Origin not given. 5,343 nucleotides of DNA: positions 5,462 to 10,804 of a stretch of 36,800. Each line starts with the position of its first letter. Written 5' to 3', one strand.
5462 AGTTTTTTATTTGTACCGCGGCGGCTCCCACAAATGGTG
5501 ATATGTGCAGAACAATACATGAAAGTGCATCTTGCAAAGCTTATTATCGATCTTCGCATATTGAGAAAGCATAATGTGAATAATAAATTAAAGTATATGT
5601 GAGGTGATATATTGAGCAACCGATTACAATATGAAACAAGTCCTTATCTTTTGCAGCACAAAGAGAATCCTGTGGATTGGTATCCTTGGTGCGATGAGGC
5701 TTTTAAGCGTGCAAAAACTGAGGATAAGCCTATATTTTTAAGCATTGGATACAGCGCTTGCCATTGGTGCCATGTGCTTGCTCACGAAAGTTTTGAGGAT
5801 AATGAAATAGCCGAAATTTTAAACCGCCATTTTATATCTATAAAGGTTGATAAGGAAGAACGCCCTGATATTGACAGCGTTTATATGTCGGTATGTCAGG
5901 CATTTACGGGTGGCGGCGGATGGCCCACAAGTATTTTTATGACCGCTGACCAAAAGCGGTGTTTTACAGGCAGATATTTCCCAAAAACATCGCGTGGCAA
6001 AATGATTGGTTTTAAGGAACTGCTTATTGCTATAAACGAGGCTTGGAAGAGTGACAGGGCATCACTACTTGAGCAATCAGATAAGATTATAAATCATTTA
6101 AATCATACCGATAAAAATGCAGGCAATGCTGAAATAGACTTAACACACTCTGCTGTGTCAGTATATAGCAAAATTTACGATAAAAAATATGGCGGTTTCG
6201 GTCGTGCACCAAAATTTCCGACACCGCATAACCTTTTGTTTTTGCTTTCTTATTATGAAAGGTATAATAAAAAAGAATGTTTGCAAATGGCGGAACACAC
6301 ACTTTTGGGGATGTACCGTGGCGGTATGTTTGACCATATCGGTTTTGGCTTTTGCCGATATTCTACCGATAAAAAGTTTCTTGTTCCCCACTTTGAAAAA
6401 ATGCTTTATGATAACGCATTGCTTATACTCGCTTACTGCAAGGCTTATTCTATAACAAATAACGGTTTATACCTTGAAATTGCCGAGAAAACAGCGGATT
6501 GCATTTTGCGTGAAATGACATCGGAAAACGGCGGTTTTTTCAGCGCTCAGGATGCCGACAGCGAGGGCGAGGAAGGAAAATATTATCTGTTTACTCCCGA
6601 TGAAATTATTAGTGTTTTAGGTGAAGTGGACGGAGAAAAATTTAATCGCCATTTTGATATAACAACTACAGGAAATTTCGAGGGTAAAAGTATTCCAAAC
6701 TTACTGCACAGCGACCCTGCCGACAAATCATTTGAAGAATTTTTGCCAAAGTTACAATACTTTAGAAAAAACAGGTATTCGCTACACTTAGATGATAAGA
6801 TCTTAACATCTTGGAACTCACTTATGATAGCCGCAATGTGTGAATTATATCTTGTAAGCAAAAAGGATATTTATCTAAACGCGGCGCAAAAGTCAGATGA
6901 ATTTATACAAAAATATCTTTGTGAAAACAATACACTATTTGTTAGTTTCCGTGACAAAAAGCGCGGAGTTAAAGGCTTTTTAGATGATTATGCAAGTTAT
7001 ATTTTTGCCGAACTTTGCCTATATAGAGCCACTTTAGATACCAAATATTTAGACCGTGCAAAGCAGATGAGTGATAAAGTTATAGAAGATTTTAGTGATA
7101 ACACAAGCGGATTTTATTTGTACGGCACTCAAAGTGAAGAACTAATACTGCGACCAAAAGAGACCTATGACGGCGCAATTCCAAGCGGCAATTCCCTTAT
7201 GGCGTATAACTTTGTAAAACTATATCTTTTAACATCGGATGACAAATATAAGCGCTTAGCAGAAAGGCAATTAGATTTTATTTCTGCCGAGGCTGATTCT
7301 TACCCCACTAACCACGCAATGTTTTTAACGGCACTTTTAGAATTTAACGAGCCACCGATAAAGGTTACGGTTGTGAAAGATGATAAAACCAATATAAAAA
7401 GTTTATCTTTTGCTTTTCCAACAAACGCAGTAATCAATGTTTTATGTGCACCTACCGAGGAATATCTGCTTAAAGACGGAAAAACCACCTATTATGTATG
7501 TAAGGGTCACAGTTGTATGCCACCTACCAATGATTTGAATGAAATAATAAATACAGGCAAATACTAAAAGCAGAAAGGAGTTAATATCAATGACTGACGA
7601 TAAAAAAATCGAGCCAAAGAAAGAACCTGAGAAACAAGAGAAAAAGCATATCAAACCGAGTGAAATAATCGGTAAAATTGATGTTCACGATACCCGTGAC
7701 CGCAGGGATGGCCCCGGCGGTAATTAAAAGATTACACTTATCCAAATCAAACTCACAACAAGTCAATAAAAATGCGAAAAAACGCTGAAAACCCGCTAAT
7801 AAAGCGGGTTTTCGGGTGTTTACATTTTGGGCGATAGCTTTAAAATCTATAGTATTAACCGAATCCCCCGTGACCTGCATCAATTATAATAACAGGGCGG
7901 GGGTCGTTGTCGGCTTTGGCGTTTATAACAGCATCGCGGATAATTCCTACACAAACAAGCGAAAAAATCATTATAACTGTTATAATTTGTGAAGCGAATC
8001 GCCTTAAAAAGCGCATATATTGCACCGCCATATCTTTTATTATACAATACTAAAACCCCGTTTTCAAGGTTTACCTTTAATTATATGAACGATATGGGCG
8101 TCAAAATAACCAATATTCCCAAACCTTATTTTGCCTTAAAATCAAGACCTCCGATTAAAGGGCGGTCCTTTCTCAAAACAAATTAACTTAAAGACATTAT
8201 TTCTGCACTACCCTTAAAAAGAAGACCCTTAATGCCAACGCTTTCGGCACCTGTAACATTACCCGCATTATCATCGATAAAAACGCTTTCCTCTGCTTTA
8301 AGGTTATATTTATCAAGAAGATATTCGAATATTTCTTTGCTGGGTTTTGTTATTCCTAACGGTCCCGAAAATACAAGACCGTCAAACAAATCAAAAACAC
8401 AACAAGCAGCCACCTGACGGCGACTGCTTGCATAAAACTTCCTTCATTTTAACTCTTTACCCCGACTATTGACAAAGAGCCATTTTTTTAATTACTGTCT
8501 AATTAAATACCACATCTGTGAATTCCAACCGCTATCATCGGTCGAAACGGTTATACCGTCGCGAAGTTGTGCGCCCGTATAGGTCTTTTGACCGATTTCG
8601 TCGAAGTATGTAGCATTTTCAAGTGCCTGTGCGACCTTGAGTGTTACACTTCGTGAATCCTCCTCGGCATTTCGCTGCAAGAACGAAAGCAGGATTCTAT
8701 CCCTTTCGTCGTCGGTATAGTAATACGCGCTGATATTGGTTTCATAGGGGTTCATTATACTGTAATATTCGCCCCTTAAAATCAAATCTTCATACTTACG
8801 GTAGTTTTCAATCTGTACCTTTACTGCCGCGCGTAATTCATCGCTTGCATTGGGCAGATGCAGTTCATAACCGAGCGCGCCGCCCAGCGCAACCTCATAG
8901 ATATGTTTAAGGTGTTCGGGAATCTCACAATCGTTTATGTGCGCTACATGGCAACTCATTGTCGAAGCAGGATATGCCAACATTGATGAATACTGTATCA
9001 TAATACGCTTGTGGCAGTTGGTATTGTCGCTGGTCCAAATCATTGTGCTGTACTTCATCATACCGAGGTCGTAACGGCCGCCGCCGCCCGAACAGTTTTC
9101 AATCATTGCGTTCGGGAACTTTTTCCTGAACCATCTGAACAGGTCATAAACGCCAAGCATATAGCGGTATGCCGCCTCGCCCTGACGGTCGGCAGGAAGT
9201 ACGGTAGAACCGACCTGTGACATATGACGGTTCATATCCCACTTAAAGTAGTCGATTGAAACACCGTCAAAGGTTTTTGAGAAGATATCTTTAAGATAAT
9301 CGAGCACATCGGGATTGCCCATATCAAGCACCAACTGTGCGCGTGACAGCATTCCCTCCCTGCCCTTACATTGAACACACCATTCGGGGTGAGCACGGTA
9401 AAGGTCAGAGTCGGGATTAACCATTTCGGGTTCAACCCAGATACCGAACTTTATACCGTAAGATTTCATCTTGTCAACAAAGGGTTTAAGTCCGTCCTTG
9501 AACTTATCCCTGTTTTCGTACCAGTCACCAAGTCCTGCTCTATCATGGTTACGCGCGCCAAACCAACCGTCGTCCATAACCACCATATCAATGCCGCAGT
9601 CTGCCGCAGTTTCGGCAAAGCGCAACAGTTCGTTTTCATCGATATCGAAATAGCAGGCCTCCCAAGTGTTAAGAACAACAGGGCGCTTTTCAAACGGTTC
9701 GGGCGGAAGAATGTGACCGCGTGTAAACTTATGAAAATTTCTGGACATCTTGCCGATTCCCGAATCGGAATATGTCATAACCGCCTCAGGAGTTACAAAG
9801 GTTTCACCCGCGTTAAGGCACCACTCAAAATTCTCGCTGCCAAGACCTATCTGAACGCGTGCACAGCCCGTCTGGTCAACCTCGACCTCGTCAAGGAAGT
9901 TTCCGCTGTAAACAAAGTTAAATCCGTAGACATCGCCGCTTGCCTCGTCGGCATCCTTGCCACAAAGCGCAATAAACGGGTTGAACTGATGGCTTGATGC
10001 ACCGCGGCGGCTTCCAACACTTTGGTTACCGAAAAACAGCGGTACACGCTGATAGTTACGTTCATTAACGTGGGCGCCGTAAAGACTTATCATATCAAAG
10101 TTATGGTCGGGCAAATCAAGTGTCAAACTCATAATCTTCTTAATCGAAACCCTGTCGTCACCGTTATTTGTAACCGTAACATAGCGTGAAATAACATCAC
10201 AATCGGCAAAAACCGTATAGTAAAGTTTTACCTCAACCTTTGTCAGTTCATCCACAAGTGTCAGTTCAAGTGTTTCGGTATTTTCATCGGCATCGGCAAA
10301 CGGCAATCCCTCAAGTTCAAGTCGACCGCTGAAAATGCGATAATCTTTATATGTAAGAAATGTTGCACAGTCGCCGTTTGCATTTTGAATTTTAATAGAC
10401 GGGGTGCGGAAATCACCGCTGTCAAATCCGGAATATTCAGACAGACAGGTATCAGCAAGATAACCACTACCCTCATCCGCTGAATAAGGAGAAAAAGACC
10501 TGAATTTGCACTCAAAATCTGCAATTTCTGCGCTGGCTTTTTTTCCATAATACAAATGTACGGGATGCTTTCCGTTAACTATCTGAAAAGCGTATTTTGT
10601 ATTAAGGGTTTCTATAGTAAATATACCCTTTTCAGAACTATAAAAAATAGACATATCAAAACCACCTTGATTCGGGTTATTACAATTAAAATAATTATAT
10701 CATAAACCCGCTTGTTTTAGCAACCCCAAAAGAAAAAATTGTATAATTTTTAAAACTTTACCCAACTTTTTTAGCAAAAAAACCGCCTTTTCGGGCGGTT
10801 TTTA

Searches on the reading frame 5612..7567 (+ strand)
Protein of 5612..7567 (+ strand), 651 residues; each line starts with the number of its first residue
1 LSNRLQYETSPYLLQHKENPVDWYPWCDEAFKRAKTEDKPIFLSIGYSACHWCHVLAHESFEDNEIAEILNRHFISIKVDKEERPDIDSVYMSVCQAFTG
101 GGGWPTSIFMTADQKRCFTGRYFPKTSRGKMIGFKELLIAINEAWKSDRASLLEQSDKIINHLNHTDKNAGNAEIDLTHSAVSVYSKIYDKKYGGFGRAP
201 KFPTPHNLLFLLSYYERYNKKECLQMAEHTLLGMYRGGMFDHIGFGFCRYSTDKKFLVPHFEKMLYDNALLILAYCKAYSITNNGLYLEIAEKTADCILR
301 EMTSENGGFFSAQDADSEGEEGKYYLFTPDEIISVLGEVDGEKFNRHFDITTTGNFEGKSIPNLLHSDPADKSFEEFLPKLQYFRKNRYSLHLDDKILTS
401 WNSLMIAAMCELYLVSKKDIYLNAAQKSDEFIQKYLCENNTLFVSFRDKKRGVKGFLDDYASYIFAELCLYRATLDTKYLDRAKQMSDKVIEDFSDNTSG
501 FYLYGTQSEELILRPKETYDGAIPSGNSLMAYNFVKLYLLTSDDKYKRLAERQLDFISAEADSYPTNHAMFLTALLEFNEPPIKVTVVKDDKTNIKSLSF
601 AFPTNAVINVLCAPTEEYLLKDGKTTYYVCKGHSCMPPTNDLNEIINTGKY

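Call 6: search_protein_families(library=pfam, proteins=[window:5612-7567:+], max_evalue=0.01)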
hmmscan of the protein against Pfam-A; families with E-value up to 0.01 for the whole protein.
window:5612-7567:+ (651 aa): 10 families
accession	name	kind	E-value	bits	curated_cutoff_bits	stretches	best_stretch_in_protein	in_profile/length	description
PF03190.21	Thioredox_DsbH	-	2.6e-73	245.8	27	1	3-163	2-162/163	Protein of unknown function, DUF255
PF13899.12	Thioredoxin_7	-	2e-09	37.9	27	1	22-86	1-65/83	Thioredoxin-like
PF07944.18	Beta-AFase-like_GH127_cat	-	1.1e-05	25.1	24.9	0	259-305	120-167/376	Beta-L-arabinofuranosidase, GH127 catalytic domain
PF06917.19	Pectate_lyase_2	-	2.5e-05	23.6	26.6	0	205-312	350-447/491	Periplasmic pectate lyase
PF01532.26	Glyco_hydro_47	-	0.0002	20.9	22.9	0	471-561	91-183/455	Glycosyl hydrolase family 47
PF06662.19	C5-epim_C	-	0.00026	21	23.3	0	268-312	31-73/188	D-glucuronyl C5-epimerase C-terminus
PF03663.20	Glyco_hydro_76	-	0.00028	20.9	25.9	0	402-498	156-259/366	Glycosyl hydrolase family 76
PF07221.17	GlcNAc_2-epim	-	0.00042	20.1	23.4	0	215-317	227-328/347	N-acylglucosamine 2-epimerase (GlcNAc 2-epimerase)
PF07470.19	Glyco_hydro_88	-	0.0011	18.5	26.6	0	212-312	39-121/352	Glycosyl Hydrolase Family 88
PF13098.12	Thioredoxin_2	-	0.0012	19.6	27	1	34-113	1-85/104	Thioredoxin-like domain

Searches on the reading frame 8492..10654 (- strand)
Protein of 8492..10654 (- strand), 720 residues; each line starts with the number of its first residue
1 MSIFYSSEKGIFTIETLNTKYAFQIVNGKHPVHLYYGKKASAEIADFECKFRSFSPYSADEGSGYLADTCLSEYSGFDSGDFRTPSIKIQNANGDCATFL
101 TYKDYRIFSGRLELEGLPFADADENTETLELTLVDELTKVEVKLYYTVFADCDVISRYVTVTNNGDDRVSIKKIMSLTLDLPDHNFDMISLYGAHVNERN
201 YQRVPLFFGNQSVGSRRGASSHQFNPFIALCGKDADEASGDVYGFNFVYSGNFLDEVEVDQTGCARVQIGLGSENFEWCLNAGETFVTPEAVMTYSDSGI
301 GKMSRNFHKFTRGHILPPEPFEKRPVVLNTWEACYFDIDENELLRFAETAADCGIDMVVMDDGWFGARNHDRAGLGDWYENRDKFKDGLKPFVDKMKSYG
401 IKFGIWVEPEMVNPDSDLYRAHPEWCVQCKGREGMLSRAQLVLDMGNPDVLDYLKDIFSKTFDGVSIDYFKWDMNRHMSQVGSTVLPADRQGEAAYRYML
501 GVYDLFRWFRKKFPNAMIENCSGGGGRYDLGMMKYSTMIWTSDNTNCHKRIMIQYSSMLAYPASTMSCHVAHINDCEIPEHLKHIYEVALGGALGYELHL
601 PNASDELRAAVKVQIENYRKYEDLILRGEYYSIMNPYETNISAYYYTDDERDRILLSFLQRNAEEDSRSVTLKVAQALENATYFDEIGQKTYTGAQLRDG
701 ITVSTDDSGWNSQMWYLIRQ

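Call 6: search_protein_families(library=pfam, proteins=[window:8492-10654:-], max_evalue=0.01)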
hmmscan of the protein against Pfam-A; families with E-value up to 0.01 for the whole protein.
window:8492-10654:- (720 aa): 4 families
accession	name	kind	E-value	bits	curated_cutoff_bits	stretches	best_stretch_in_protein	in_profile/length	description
PF02065.24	Melibiase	-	2e-121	405.7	27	1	285-627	1-346/347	Melibiase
PF16875.11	Glyco_hydro_36N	-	1.7e-80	270.6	27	1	30-281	2-253/253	Glycosyl hydrolase family 36 N-terminal domain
PF01055.32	Glyco_hydro_31_2nd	-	2.3e-08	34.2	23.5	1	339-567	20-256/328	Glycosyl hydrolases family 31 TIM-barrel domain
PF16874.11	Glyco_hydro_36C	-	0.0049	17.7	27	1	642-717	2-77/77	Glycosyl hydrolase family 36 C-terminal domain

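Call 45: find_related_loci(query=window:8492-10654:-, collection=genome_contigs, flank=10000)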
Query window:8492-10654:- (720 aa) in genome_contigs; peptide patterns used: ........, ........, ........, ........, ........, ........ (x = any residue, [..] = any of these).
149 stretches matched a pattern; 131 encode a relative of the query (tblastn E <= 1e-3); the best 80 are kept; 80 distinct loci.
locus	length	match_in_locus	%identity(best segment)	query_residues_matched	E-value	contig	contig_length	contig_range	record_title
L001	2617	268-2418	84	1-717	0e+0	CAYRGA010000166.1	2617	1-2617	MAG TPA_asm: uncultured Oscillospiraceae bacterium isolate SRP350583_co1_45 genome assembly, contig: NODE_55039_length_2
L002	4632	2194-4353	83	1-720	0e+0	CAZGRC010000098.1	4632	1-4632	MAG TPA_asm: uncultured Ruminococcus sp. isolate SRP350583_co1_579 genome assembly, contig: NODE_27813_length_4632_cov_7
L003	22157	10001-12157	70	1-720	0e+0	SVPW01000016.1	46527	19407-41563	MAG: Oscillospiraceae bacterium isolate SIG601 NODE_17654_length_46527_cov_2.134461, whole genome shotgun sequence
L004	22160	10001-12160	67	1-720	0e+0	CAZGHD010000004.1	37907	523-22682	MAG TPA_asm: uncultured Lachnospiraceae bacterium isolate SRP315200_co1_261 genome assembly, contig: NODE_1349_length_37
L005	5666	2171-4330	67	1-720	0e+0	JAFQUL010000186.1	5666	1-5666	MAG: Clostridia bacterium isolate RGIG2161 Goat_Colon.Co__c2020034, whole genome shotgun sequence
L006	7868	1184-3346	67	1-720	0e+0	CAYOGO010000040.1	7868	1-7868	MAG TPA_asm: uncultured Lachnospiraceae bacterium isolate SRP350583_co2_57 genome assembly, contig: NODE_14000_length_78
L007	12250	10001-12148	67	1-718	0e+0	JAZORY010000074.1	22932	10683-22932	MAG: Candidatus Avispirillum sp. isolate T1900045550_YK20190244.MAGScoT_cleanbin_000015 SGB_7870_k141_2048082, whole gen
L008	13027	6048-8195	66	1-718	0e+0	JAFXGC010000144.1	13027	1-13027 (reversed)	MAG: Clostridia bacterium isolate RGIG6384 Sheep_Rectum-5__c608648, whole genome shotgun sequence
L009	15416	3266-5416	66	1-719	0e+0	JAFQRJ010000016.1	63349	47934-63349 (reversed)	MAG: Tyzzerella sp. isolate RGIG2081 Goat_Colon-2__c370280, whole genome shotgun sequence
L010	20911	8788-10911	66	12-720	0e+0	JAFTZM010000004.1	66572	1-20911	MAG: Clostridia bacterium isolate RGIG4291 Roe_deer_Colon.Co__c475266, whole genome shotgun sequence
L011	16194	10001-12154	66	1-720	0e+0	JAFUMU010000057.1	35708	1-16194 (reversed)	MAG: Clostridia bacterium isolate RGIG4637 Roe_deer_Rectum-4__c410359, whole genome shotgun sequence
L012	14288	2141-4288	65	1-718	0e+0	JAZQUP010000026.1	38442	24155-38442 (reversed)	MAG: Candidatus Avispirillum sp. isolate T1900045180_TC20190176.MAGScoT_cleanbin_000017 SGB_5230_k141_229373, whole geno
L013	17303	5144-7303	66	1-720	0e+0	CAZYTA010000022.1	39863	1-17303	MAG TPA_asm: uncultured Oscillospiraceae bacterium isolate SRP315200_co1_260 genome assembly, contig: NODE_1188_length_3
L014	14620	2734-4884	66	3-720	0e+0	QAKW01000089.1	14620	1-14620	MAG: Clostridiales bacterium isolate CIM:MAG 1396 contig_38148, whole genome shotgun sequence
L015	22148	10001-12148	65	1-720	0e+0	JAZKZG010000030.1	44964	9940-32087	MAG: Eubacteriales bacterium isolate T1900045091_TC20190085.MAGScoT_cleanbin_000017 SGB_4703_k141_871941, whole genome s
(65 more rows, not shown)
